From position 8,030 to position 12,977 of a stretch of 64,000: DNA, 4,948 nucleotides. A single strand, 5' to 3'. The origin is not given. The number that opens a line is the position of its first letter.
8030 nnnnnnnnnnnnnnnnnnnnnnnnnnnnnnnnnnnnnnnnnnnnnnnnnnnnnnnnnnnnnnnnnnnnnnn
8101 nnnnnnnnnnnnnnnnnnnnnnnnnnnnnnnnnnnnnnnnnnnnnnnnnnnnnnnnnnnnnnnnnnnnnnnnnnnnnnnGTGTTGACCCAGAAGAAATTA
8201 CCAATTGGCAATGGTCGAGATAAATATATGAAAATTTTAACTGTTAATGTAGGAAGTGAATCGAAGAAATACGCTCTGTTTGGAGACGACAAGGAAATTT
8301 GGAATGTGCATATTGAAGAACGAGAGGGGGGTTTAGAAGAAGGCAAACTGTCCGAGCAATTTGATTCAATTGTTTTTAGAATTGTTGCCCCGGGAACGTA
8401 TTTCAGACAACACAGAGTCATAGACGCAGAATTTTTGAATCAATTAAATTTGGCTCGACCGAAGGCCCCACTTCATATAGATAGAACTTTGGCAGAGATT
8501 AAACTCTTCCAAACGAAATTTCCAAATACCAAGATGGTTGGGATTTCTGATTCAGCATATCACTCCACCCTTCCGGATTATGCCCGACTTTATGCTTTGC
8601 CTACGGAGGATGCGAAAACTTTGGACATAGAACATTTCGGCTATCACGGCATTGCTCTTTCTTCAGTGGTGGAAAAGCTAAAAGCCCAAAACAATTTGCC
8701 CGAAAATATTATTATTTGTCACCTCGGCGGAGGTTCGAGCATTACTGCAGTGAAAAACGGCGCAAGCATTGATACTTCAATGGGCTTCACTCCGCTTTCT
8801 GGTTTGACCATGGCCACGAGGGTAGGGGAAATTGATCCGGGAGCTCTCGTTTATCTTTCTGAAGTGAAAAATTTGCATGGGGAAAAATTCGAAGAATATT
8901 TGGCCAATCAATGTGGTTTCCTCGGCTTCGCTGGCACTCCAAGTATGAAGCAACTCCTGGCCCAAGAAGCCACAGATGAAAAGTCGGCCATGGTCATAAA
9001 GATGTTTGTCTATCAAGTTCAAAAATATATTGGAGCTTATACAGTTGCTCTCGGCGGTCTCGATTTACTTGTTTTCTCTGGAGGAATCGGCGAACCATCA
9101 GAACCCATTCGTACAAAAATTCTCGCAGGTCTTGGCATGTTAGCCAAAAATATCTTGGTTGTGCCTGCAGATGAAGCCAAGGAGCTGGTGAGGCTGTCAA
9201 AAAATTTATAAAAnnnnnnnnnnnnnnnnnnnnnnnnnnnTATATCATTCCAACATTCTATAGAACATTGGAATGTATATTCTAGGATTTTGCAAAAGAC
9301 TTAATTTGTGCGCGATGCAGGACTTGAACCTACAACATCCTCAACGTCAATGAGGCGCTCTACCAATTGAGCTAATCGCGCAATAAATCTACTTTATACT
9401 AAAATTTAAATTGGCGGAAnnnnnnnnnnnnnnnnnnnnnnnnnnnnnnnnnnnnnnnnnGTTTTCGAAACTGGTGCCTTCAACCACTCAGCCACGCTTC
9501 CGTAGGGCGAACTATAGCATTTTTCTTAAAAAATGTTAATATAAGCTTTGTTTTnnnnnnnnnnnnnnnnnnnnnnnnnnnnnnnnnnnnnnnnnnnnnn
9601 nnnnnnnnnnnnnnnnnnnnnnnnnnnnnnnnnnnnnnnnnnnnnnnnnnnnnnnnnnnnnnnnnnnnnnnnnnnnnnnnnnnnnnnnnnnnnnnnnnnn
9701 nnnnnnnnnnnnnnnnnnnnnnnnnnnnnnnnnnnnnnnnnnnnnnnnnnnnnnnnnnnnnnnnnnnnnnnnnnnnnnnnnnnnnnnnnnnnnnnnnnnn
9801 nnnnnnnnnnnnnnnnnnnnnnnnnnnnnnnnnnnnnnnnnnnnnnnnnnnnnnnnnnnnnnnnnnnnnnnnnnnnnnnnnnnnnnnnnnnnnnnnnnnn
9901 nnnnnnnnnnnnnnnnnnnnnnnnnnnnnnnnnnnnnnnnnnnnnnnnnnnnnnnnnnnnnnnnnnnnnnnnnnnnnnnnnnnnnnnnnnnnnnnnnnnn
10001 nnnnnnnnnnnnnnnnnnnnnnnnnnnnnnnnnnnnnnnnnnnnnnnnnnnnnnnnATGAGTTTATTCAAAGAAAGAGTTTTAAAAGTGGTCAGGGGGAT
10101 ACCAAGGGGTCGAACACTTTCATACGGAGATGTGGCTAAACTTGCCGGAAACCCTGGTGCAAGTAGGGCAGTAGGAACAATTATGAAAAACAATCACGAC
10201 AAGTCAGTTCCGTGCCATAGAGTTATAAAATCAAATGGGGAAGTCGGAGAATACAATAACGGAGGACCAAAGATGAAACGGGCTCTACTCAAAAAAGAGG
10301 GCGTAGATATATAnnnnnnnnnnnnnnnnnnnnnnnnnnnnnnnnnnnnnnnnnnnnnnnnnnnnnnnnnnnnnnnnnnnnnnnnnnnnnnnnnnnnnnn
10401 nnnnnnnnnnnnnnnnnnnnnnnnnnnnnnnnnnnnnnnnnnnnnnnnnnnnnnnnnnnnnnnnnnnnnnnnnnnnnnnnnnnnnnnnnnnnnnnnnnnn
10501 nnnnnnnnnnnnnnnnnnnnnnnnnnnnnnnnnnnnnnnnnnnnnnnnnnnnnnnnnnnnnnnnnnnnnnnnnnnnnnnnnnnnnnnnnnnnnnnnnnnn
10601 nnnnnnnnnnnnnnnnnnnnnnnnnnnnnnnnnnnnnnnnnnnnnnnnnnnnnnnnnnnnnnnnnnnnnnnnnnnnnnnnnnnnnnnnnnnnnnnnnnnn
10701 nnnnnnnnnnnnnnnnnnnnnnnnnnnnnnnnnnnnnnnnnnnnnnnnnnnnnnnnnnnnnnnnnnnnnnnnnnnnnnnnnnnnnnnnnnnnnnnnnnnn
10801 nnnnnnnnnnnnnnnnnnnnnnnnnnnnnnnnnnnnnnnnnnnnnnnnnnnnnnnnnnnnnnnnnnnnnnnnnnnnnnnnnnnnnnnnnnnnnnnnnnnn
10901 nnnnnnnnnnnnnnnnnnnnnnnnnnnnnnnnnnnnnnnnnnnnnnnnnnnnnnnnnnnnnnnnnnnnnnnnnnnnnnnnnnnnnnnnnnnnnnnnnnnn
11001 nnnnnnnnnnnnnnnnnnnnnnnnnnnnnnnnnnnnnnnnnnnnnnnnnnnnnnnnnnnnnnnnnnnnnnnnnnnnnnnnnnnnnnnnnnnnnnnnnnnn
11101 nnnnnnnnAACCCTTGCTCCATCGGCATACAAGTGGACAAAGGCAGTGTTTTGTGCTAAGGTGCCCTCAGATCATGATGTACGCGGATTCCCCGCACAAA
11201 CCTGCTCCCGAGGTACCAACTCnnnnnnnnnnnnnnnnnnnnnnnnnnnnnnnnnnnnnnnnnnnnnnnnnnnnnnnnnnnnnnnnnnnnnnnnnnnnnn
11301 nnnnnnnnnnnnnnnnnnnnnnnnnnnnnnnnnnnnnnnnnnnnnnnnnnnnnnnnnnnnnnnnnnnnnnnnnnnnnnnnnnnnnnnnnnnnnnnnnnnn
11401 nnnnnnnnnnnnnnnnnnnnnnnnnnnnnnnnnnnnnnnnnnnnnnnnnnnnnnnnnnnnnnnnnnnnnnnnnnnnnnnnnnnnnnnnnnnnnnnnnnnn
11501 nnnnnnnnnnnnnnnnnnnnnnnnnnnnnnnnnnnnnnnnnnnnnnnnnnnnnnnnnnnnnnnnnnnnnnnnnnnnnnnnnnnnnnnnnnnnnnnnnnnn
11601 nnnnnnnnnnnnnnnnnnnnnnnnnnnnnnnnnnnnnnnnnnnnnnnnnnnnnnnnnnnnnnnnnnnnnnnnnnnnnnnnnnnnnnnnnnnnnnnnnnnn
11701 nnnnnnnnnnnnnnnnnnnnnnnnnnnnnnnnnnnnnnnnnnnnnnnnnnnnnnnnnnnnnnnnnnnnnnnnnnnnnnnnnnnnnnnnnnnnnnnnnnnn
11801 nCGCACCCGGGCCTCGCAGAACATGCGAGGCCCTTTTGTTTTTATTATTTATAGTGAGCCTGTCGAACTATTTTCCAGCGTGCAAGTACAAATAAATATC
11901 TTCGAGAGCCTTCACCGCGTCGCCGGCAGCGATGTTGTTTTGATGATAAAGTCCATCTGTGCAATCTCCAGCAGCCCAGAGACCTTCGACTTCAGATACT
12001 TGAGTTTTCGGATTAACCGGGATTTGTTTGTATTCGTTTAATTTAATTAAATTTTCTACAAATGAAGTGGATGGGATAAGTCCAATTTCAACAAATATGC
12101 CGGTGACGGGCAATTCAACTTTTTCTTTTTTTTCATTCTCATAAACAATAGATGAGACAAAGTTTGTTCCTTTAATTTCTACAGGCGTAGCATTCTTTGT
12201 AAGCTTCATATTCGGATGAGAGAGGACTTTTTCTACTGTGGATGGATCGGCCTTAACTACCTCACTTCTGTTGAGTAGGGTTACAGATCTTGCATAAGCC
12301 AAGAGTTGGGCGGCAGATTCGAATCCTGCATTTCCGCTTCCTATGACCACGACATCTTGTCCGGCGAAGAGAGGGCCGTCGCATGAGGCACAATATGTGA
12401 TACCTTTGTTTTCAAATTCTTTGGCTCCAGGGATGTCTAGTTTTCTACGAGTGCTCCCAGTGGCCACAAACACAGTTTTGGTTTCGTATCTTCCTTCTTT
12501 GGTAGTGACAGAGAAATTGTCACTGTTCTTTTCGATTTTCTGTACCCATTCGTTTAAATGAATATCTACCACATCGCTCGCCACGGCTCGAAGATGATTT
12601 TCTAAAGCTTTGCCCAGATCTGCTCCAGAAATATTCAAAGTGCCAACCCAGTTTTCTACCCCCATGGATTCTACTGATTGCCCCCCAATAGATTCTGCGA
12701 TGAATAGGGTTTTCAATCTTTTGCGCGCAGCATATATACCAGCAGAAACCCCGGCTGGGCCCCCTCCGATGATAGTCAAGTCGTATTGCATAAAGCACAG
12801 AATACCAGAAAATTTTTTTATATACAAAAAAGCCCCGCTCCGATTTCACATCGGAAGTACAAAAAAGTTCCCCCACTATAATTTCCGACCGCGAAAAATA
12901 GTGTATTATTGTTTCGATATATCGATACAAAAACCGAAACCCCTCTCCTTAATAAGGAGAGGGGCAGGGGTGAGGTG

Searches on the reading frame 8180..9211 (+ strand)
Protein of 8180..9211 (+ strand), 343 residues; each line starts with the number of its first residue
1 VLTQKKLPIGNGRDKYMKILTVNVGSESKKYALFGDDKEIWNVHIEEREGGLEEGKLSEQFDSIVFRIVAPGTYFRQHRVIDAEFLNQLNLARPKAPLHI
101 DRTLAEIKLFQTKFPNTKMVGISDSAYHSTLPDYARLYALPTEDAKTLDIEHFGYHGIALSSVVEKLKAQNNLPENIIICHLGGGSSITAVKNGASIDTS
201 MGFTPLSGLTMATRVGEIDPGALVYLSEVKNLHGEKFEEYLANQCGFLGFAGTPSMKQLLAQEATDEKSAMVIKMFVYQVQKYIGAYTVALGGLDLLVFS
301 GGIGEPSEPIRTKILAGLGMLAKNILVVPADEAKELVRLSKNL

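Call 12: search_protein_families(library=pfam, proteins=[window:8180-9211:+], max_evalue=0.0001)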
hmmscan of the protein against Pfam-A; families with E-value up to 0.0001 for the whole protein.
window:8180-9211:+ (343 aa): 1 family
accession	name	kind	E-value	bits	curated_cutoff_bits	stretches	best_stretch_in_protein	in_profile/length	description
PF00871.23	Acetate_kinase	-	5.5e-71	239.7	22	1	56-322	78-351/392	Acetokinase family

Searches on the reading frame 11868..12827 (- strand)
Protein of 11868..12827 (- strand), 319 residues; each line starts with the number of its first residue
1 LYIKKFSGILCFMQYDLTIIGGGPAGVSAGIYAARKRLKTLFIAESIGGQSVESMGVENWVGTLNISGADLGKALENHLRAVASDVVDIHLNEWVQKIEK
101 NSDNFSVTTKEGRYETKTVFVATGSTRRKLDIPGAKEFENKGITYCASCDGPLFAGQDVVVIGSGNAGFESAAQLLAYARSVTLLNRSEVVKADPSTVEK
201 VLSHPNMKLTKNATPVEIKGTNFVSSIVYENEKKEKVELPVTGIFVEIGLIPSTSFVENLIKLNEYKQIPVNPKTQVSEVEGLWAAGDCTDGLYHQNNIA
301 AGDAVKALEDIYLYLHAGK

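Call 12: search_protein_families(library=pfam, proteins=[window:11868-12827:-], max_evalue=0.0001)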
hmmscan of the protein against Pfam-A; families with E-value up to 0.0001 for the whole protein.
window:11868-12827:- (319 aa): 9 families
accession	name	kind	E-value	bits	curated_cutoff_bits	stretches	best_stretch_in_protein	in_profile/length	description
PF07992.20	Pyr_redox_2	-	1.5e-42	146.5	26.1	1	15-298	1-285/291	Pyridine nucleotide-disulphide oxidoreductase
PF13738.12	Pyr_redox_3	-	1.5e-30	107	30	1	77-287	85-305/305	Pyridine nucleotide-disulphide oxidoreductase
PF00890.30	FAD_binding_2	-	7.3e-11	42.3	20.4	0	16-83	1-68/414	FAD binding domain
PF00070.33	Pyr_redox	-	8e-11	42.7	22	1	159-230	2-80/82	Pyridine nucleotide-disulphide oxidoreductase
PF03486.20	HI0933_like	-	1.6e-09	38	50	0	158-189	2-33/244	HI0933-like protein Rossmann domain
PF01134.28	GIDA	-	1.4e-08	34.7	22.1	0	16-47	1-32/391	Glucose inhibited division protein A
PF12831.13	FAD_oxidored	-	1.7e-08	34.7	27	1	16-58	1-44/416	FAD dependent oxidoreductase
PF01266.30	DAO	-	1.9e-07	31.4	27.9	0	16-56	1-44/353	FAD dependent oxidoreductase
PF01946.23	Thi4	-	3.7e-07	30.1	26.2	0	5-47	8-51/235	Thi4 family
